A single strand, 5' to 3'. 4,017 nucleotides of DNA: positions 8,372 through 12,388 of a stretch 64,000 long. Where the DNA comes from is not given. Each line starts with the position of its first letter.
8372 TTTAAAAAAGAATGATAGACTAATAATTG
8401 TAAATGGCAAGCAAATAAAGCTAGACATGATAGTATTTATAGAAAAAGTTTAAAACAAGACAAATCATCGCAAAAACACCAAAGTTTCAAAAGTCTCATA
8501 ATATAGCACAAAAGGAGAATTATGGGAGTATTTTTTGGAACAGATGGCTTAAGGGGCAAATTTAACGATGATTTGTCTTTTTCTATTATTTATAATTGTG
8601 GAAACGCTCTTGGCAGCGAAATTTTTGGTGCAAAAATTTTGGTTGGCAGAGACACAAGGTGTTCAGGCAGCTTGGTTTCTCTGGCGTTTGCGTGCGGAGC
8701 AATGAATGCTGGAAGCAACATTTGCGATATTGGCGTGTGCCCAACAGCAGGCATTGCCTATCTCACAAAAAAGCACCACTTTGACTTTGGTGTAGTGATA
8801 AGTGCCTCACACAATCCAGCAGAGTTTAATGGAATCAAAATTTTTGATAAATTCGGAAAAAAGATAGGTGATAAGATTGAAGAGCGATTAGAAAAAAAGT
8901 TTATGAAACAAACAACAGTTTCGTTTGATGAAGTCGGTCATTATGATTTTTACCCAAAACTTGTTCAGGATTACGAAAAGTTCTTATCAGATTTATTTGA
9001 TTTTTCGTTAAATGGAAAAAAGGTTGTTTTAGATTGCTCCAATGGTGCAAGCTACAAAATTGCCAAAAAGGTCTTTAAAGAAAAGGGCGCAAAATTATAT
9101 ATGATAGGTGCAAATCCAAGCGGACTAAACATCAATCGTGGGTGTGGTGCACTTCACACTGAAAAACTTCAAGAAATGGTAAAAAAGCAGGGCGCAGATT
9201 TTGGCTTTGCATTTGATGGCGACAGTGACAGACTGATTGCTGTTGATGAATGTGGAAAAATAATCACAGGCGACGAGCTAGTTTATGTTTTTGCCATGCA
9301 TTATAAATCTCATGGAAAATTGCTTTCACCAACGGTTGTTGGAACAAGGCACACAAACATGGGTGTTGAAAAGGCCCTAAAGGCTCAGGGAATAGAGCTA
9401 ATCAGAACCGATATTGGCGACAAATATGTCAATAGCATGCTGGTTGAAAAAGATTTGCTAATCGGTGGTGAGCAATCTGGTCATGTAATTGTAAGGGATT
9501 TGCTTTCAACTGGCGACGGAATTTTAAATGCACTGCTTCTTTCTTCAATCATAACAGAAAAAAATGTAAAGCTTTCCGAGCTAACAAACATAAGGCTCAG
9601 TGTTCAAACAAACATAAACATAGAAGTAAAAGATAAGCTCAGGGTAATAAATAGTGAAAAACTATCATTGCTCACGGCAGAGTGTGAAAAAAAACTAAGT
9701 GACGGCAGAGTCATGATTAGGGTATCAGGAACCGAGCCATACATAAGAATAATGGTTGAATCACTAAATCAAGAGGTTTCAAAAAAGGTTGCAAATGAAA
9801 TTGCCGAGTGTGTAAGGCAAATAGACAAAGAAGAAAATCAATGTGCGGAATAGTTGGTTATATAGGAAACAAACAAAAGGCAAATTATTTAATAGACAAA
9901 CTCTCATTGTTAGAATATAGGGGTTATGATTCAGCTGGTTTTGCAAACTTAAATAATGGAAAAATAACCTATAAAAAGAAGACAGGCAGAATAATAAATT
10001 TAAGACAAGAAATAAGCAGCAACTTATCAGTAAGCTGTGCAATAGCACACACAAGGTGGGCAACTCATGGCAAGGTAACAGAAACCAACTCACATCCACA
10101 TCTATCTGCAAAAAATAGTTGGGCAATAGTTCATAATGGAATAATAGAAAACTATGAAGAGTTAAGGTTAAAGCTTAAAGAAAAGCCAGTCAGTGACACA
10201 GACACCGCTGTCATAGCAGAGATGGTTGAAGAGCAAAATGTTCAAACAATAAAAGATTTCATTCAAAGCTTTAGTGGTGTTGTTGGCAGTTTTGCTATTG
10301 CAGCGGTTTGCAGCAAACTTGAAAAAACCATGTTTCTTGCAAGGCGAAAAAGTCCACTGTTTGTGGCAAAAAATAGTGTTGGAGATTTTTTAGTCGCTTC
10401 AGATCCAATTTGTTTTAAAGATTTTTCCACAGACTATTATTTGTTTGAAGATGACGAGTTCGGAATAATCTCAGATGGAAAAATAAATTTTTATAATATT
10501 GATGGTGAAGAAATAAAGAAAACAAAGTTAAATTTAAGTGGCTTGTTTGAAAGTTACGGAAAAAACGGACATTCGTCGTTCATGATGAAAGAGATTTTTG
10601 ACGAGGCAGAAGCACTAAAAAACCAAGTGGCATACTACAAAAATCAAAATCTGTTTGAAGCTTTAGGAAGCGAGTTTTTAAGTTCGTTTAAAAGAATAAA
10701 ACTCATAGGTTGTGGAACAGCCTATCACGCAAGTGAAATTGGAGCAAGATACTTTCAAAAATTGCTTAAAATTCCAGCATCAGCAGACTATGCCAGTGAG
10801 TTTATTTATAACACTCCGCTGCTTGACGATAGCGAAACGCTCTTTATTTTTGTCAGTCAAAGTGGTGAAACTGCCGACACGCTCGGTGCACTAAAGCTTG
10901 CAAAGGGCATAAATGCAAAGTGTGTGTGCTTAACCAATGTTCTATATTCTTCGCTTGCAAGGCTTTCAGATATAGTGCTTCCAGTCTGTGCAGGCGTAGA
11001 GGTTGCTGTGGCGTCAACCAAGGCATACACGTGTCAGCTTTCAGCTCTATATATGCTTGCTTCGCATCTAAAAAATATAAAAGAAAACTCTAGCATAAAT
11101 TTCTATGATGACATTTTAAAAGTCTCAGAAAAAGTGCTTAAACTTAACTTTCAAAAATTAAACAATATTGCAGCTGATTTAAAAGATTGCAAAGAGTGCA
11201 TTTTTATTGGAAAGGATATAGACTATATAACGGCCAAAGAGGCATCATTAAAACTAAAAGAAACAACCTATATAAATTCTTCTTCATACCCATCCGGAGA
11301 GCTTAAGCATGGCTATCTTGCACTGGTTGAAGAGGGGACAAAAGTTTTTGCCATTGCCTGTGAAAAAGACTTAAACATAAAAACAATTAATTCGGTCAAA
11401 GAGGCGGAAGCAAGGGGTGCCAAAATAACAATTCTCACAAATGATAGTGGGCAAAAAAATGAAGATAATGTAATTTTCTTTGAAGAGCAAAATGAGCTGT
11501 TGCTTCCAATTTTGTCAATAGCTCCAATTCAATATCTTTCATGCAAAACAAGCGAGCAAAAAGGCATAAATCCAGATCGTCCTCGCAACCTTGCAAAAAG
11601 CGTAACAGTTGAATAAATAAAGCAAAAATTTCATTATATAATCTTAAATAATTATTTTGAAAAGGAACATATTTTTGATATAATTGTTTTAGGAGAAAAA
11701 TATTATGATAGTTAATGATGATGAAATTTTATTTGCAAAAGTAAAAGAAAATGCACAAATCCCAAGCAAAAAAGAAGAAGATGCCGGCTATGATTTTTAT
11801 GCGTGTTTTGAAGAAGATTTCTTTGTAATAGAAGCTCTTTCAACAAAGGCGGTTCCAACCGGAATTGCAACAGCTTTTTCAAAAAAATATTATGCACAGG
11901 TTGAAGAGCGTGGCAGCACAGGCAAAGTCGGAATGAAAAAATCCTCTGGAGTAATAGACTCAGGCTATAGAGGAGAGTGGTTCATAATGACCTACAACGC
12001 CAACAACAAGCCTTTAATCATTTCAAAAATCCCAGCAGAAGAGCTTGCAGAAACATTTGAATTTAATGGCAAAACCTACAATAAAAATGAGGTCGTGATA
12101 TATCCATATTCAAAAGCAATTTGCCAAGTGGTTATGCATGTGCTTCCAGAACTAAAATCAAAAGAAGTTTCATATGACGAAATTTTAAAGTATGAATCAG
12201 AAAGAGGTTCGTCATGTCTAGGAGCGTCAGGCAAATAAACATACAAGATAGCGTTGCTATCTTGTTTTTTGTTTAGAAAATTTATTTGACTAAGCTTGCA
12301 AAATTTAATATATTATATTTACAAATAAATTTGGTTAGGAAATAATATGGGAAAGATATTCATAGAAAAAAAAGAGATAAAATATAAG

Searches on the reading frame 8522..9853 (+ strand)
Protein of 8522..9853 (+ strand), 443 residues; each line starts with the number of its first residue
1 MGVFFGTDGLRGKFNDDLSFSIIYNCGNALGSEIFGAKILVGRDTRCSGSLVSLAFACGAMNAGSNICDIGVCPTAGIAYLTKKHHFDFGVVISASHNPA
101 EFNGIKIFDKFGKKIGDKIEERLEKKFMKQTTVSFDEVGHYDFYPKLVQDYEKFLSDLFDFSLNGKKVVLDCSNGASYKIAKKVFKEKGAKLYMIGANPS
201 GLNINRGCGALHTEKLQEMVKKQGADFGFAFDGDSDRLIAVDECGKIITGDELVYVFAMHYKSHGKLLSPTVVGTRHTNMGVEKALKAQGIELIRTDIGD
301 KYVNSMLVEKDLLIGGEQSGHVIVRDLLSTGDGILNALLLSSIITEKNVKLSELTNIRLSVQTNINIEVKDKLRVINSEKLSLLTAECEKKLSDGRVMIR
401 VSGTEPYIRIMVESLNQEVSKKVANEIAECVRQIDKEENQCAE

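Call 7: search_protein_families(library=pfam, proteins=[window:8522-9853:+])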
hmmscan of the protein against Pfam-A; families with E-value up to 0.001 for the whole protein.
window:8522-9853:+ (443 aa): 4 families
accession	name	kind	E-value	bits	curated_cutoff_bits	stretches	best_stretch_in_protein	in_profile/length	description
PF02878.22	PGM_PMM_I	-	1.3e-32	112.8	22.5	1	5-131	4-135/138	Phosphoglucomutase/phosphomannomutase, alpha/beta/alpha domain I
PF02880.22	PGM_PMM_III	-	5.1e-28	97.9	20.7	1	250-355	2-108/115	Phosphoglucomutase/phosphomannomutase, alpha/beta/alpha domain III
PF02879.22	PGM_PMM_II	-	2.4e-15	57.4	29.3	1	151-245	3-103/103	Phosphoglucomutase/phosphomannomutase, alpha/beta/alpha domain II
PF00408.26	PGM_PMM_IV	-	1.1e-09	38.7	23.1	1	365-429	2-67/68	Phosphoglucomutase/phosphomannomutase, C-terminal domain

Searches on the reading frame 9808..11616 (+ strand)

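Call 88: search_protein_families(library=pfam, proteins=[window:9808-11616:+], max_evalue=0.00001)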
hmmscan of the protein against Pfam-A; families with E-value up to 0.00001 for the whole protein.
window:9808-11616:+ (602 aa): 4 families
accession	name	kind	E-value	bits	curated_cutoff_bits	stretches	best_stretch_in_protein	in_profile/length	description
PF01380.27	SIS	-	2.6e-43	147.4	25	2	291-418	2-129/131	SIS domain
PF13522.11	GATase_6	-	7.3e-17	62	27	1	75-198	10-129/130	Glutamine amidotransferase domain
PF13537.11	GATase_7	-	4.9e-13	49.6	25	1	89-202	7-120/123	Glutamine amidotransferase domain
PF13230.11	GATase_4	-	4.3e-08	32.9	23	1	73-136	69-133/272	Glutamine amidotransferases class-II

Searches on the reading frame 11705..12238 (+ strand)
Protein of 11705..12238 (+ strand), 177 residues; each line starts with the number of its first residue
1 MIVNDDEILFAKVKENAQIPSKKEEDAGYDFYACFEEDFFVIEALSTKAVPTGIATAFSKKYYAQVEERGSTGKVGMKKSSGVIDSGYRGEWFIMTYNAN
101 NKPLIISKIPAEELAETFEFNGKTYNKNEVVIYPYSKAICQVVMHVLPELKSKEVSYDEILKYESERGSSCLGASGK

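Call 88: search_protein_families(library=pfam, proteins=[window:11705-12238:+], max_evalue=0.00001)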
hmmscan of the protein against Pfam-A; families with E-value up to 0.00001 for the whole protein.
window:11705-12238:+ (177 aa): 1 family
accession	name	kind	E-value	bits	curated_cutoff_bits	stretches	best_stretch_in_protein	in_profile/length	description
PF00692.24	dUTPase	-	1.2e-11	44.9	22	1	19-108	6-92/129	dUTPase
